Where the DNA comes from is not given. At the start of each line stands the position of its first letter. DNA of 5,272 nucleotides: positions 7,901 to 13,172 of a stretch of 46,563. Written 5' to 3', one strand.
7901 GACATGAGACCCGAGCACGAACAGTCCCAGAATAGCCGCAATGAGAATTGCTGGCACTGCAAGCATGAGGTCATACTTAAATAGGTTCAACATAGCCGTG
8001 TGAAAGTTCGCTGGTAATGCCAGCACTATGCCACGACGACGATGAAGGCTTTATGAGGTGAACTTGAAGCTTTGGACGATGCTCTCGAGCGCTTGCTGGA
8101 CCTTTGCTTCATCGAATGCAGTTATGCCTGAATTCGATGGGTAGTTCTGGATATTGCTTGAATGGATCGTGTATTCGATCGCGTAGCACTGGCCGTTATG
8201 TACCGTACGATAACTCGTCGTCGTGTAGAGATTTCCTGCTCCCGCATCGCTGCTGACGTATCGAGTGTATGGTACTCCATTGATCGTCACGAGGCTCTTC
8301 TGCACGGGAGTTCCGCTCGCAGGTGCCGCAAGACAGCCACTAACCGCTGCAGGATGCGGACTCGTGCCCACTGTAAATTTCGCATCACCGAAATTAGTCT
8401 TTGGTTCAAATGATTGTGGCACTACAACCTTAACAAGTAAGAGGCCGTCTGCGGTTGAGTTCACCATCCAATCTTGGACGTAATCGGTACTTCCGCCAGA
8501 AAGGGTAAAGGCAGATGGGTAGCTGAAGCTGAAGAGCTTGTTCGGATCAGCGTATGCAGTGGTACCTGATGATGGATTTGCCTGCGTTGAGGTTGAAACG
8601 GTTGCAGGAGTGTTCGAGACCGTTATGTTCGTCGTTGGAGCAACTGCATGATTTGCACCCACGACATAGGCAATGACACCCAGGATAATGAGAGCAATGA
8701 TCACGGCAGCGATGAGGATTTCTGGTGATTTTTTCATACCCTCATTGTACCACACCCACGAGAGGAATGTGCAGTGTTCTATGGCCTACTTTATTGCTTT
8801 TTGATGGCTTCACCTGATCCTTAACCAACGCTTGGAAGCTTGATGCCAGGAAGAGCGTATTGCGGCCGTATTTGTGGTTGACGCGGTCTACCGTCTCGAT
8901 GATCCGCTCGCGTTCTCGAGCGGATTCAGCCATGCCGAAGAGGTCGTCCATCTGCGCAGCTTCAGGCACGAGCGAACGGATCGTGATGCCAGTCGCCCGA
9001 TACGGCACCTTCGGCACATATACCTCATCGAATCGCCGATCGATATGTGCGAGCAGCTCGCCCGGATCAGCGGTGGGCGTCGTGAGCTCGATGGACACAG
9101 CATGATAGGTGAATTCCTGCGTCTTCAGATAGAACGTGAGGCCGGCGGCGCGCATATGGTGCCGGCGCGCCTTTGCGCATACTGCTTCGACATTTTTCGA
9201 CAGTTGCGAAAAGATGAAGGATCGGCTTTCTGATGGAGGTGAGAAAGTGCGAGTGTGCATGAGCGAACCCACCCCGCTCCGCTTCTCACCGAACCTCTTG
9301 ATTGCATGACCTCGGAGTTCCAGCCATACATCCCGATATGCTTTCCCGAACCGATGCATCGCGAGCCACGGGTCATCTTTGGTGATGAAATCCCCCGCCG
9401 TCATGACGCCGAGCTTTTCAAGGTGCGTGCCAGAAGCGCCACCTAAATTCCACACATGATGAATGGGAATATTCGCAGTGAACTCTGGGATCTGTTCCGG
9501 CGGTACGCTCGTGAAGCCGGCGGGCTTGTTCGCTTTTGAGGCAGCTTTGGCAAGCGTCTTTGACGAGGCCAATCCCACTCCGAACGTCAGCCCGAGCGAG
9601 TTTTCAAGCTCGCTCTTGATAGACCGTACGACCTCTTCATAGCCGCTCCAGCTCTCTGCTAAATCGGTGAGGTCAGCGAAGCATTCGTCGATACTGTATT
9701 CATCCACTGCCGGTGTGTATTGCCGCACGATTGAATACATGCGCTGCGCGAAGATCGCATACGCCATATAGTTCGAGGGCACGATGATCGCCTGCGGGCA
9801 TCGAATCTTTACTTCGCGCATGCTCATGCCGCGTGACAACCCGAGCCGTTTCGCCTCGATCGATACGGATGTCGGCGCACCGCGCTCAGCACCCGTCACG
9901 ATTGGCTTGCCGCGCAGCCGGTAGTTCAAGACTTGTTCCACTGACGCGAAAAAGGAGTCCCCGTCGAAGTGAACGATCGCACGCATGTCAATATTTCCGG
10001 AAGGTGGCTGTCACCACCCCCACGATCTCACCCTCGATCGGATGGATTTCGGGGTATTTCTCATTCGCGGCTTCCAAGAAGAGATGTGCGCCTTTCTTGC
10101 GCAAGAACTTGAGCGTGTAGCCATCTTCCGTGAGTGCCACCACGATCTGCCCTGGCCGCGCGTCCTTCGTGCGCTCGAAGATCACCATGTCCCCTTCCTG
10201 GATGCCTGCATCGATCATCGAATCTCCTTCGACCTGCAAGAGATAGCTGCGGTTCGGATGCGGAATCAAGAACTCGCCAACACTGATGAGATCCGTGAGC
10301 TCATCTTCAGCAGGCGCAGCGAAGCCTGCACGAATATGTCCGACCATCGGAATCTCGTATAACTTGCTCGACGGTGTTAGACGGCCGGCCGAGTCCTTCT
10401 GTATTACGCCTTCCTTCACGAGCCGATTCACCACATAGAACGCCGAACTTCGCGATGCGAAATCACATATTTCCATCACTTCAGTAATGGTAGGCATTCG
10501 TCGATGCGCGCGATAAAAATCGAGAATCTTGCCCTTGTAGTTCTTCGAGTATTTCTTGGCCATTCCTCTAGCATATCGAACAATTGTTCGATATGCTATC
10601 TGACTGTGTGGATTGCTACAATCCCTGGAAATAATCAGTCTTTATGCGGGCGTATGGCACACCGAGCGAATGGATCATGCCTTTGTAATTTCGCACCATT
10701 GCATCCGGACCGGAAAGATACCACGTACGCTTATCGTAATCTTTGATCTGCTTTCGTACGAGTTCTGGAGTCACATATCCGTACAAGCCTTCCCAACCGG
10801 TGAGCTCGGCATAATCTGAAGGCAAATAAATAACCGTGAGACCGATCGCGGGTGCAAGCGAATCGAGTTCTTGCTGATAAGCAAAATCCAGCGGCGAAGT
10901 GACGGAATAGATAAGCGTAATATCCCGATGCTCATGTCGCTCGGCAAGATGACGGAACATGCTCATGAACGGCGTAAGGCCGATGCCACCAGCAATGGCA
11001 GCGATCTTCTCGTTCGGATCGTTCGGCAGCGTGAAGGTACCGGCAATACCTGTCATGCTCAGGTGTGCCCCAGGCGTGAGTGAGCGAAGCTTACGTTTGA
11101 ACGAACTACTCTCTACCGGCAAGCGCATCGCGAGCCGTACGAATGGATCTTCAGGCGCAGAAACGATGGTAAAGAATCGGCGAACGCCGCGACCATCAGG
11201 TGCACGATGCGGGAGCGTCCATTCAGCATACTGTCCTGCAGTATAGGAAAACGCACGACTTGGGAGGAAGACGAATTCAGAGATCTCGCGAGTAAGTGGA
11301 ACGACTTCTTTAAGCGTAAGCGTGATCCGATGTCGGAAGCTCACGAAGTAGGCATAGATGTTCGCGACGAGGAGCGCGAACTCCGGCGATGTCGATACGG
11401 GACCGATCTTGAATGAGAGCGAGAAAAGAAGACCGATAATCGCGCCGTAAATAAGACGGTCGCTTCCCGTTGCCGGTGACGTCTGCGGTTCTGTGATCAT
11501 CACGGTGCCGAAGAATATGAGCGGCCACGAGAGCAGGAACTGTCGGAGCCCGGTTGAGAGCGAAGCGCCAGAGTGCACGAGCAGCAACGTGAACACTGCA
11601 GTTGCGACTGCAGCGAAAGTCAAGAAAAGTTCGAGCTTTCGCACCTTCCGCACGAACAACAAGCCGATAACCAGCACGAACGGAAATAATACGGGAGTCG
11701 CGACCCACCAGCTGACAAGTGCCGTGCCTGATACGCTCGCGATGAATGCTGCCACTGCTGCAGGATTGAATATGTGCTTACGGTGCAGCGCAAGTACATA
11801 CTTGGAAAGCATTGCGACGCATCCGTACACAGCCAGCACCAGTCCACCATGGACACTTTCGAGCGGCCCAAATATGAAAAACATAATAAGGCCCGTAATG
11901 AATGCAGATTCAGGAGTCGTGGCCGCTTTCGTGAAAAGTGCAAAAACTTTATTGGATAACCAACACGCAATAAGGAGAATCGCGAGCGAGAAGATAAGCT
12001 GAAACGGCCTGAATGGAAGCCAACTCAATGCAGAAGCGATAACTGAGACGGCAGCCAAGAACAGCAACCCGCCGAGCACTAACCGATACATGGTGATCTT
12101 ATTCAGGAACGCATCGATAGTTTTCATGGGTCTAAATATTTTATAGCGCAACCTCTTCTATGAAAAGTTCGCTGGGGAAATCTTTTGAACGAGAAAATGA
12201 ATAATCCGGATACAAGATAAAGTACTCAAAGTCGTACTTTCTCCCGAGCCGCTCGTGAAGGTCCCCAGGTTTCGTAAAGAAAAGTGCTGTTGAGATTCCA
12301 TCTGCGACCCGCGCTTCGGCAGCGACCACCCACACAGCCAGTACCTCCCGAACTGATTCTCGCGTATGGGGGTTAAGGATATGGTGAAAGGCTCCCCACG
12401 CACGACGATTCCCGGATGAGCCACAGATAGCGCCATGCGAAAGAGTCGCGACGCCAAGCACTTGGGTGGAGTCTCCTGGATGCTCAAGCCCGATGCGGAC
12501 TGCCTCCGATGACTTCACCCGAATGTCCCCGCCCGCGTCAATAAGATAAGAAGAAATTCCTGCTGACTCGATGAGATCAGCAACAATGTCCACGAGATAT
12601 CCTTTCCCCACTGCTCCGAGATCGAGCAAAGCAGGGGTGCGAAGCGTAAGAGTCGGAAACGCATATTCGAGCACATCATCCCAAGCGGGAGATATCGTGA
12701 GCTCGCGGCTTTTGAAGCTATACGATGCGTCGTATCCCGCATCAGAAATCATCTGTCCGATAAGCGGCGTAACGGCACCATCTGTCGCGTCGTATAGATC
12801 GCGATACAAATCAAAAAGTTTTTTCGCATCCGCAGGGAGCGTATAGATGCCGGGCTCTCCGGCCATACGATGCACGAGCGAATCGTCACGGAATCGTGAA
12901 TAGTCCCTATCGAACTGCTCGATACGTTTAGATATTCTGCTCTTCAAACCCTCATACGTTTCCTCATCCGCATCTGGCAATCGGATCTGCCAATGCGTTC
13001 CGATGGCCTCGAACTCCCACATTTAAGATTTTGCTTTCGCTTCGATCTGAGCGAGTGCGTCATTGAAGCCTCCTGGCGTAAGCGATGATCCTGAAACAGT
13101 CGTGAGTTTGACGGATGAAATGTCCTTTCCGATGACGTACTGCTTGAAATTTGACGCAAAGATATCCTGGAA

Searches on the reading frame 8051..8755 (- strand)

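Call 53: search_protein_families(library=pfam, proteins=[window:8051-8755:-], max_evalue=0.001)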
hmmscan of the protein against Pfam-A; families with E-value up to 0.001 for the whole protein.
window:8051-8755:- (234 aa): 1 family
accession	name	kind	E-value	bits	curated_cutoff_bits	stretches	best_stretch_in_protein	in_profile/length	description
PF18933.6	PsbP_2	-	8.5e-06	26.3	27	0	22-103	2-84/184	PsbP-like protein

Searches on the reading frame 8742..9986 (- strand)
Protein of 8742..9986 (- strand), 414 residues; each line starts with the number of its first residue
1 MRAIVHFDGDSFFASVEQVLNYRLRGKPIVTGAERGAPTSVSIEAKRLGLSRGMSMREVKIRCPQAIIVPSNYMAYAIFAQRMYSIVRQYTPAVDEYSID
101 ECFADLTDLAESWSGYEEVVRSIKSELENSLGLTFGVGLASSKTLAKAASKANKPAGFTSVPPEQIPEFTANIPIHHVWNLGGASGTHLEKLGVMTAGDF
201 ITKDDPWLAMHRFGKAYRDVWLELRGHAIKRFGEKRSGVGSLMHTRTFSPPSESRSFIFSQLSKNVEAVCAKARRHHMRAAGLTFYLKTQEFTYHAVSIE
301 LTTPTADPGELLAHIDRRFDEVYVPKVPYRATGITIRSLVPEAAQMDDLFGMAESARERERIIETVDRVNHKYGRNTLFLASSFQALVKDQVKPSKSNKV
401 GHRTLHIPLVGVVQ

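Call 53: search_protein_families(library=pfam, proteins=[window:8742-9986:-], max_evalue=0.001)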
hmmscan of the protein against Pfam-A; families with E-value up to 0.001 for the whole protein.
window:8742-9986:- (414 aa): 3 families
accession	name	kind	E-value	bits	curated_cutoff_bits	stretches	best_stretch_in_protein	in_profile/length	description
PF00817.25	IMS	-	4e-36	124.6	23.2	1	8-151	2-148/148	impB/mucB/samB family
PF11799.13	IMS_C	-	2.6e-15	57.2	20.7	1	241-346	3-106/109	impB/mucB/samB family C-terminal domain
PF13438.11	DUF4113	-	0.00016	22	24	1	361-383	2-24/51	Domain of unknown function (DUF4113)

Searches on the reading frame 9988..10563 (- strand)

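Call 53: search_protein_families(library=pfam, proteins=[window:9988-10563:-], max_evalue=0.001)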
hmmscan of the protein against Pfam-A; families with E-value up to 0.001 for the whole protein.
window:9988-10563:- (191 aa): 1 family
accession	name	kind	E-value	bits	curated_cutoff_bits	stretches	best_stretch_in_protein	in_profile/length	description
PF00717.28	Peptidase_S24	-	5.3e-24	84.6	23.3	1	72-184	1-115/116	Peptidase S24-like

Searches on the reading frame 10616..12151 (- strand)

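Call 53: search_protein_families(library=pfam, proteins=[window:10616-12151:-], max_evalue=0.001)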
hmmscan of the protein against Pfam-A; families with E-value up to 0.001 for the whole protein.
window:10616-12151:- (511 aa): 3 families
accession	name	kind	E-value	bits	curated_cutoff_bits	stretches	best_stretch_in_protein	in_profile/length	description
PF00175.26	NAD_binding_1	-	6.4e-14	53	22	1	386-489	2-107/109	Oxidoreductase NAD-binding domain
PF03116.20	NQR2_RnfD_RnfE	-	5.5e-07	29.7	27.7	1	159-269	177-285/296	NQR2, RnfD, RnfE family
PF08030.17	NAD_binding_6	-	0.00068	20.2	22.2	1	382-422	3-48/156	Ferric reductase NAD binding domain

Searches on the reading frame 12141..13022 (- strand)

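Call 54: search_protein_families(library=pfam, proteins=[window:12141-13022:-], max_evalue=0.001)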
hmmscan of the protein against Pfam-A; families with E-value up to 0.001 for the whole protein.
window:12141-13022:- (293 aa): 1 family
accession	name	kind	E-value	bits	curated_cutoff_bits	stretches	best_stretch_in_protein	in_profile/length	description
PF02424.20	ApbE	-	9.5e-40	137.2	25.6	1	8-259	2-255/266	ApbE family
